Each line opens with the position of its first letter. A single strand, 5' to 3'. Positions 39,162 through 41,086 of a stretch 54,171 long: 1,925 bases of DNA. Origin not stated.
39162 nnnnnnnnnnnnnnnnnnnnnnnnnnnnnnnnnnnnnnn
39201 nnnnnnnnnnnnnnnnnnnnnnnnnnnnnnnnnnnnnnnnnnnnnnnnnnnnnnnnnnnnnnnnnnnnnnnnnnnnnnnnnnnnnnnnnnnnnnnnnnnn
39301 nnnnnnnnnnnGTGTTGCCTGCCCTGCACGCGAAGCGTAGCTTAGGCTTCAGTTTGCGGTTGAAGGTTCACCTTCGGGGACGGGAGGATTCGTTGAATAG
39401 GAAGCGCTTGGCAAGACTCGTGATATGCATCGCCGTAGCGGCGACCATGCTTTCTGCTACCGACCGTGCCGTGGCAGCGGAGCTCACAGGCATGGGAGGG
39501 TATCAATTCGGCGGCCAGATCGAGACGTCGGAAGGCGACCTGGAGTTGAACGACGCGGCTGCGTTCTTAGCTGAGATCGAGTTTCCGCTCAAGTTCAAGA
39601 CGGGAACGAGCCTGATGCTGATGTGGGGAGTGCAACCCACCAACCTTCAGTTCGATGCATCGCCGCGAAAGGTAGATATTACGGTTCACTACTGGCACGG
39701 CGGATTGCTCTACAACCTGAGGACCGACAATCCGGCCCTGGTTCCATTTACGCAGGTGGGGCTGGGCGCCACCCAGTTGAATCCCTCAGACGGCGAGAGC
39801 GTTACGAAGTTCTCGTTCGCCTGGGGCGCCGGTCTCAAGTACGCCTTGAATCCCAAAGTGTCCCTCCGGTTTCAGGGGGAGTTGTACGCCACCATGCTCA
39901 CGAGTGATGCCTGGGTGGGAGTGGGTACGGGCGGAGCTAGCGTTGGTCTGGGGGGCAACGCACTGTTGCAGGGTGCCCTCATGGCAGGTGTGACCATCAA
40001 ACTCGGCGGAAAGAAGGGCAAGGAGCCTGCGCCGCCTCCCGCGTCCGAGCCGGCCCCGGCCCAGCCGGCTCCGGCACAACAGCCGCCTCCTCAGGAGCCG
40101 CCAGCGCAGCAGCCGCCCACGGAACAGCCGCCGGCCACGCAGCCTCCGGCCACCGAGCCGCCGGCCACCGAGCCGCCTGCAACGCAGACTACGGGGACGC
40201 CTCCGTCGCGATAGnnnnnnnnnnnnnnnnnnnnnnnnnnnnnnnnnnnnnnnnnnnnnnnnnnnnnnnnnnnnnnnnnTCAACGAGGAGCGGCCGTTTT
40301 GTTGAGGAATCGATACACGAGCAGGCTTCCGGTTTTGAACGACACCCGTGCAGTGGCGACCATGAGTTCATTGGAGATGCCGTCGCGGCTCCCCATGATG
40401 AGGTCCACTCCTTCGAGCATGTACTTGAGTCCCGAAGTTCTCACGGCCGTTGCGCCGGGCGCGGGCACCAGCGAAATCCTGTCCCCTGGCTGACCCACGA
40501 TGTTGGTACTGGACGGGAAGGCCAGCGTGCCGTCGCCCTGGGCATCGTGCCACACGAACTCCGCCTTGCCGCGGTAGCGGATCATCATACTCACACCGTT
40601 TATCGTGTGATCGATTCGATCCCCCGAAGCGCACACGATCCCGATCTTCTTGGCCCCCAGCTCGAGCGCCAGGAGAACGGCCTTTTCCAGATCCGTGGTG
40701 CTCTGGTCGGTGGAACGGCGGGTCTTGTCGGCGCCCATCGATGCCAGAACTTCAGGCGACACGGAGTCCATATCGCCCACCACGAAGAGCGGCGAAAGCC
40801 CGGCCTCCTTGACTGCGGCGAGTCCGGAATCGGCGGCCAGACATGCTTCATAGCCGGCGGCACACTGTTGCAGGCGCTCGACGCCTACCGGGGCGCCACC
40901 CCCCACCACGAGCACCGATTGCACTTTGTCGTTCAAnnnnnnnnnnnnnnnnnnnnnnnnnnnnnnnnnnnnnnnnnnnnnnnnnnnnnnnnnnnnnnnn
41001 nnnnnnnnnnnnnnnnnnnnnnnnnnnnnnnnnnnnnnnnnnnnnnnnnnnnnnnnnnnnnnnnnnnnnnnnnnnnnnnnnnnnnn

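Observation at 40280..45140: TPP-riboswitch-controlled TonB receptor / SSS transporter / thiamine pyrophosphokinase operon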

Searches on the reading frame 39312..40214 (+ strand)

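Call 4: search_protein_families(library=pfam, proteins=[window:39312-40214:+])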
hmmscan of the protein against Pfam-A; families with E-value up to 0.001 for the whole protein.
window:39312-40214:+ (300 aa): 2 families
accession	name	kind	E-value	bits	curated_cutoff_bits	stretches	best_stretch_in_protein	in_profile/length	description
PF13505.12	OMP_b-brl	-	7.6e-08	33.2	28.7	1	41-213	3-171/175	Outer membrane protein beta-barrel domain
PF01617.23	Surface_Ag_2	-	0.00017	21.6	22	1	134-194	144-202/247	Surface antigen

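Call 5: search_protein_families(library=ncbifam, proteins=[window:39312-40214:+])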
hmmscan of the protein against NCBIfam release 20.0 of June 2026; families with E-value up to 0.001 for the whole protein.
window:39312-40214:+ (300 aa): 1 family
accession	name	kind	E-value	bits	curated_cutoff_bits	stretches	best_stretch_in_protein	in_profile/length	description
NF033761.1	gliding_GltJ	equivalog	0.00081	18.6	450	1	209-294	372-464/671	adventurous gliding motility protein GltJ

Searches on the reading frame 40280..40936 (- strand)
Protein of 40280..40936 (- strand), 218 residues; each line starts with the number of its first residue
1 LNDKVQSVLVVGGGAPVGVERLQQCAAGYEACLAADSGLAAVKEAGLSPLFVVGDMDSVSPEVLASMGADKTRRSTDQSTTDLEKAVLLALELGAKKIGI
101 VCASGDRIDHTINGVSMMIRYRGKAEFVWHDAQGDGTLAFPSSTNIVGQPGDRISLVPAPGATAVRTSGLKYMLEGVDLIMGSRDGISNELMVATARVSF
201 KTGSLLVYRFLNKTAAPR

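Call 4: search_protein_families(library=pfam, proteins=[window:40280-40936:-])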
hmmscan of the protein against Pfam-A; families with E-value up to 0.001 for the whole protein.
window:40280-40936:- (218 aa): 2 families
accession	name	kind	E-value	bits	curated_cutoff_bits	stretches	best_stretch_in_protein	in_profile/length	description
PF04263.21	TPK_catalytic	-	1.4e-20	73.7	30.7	1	28-122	7-105/113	Thiamin pyrophosphokinase, catalytic domain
PF04265.19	TPK_B1_binding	-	2.1e-08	34.1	22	1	151-204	11-66/67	Thiamin pyrophosphokinase, vitamin B1 binding domain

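Call 5: search_protein_families(library=ncbifam, proteins=[window:40280-40936:-])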
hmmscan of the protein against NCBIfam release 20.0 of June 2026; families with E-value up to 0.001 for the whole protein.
window:40280-40936:- (218 aa): 2 families
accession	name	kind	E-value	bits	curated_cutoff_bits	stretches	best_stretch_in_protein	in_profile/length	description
TIGR01378.1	thi_PPkinase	equivalog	1.6e-34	119.1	76.4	1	9-207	3-205/206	thiamine diphosphokinase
NF040608.1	division_SteA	equivalog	0.00028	19.9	150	1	33-67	195-229/369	putative cytokinetic ring protein SteA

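Call 55: search_solved_structures(query=window:40280-40936:-, max_evalue=0.001, show_alignments=1)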
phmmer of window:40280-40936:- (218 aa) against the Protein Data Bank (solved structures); distinct sequences matched with E-value up to 0.001: 6.
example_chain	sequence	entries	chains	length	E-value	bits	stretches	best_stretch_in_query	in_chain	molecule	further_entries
3k94_A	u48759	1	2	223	1.1e-13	54.5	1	10-210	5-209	Thiamin pyrophosphokinase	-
2omk_A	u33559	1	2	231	9.7e-12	48.1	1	41-176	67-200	Hypothetical protein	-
3l8m_A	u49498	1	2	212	1.8e-11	47.2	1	30-209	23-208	probable thiamine pyrophosphokinase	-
3lm8_A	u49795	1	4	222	8.2e-09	38.6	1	9-209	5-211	Thiamine pyrophosphokinase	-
3mel_A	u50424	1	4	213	5e-05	26.2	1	8-209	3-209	Thiamine diphosphokinase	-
3cq9_A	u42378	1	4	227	0.00086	22.2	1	33-149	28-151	Uncharacterized protein lp_1622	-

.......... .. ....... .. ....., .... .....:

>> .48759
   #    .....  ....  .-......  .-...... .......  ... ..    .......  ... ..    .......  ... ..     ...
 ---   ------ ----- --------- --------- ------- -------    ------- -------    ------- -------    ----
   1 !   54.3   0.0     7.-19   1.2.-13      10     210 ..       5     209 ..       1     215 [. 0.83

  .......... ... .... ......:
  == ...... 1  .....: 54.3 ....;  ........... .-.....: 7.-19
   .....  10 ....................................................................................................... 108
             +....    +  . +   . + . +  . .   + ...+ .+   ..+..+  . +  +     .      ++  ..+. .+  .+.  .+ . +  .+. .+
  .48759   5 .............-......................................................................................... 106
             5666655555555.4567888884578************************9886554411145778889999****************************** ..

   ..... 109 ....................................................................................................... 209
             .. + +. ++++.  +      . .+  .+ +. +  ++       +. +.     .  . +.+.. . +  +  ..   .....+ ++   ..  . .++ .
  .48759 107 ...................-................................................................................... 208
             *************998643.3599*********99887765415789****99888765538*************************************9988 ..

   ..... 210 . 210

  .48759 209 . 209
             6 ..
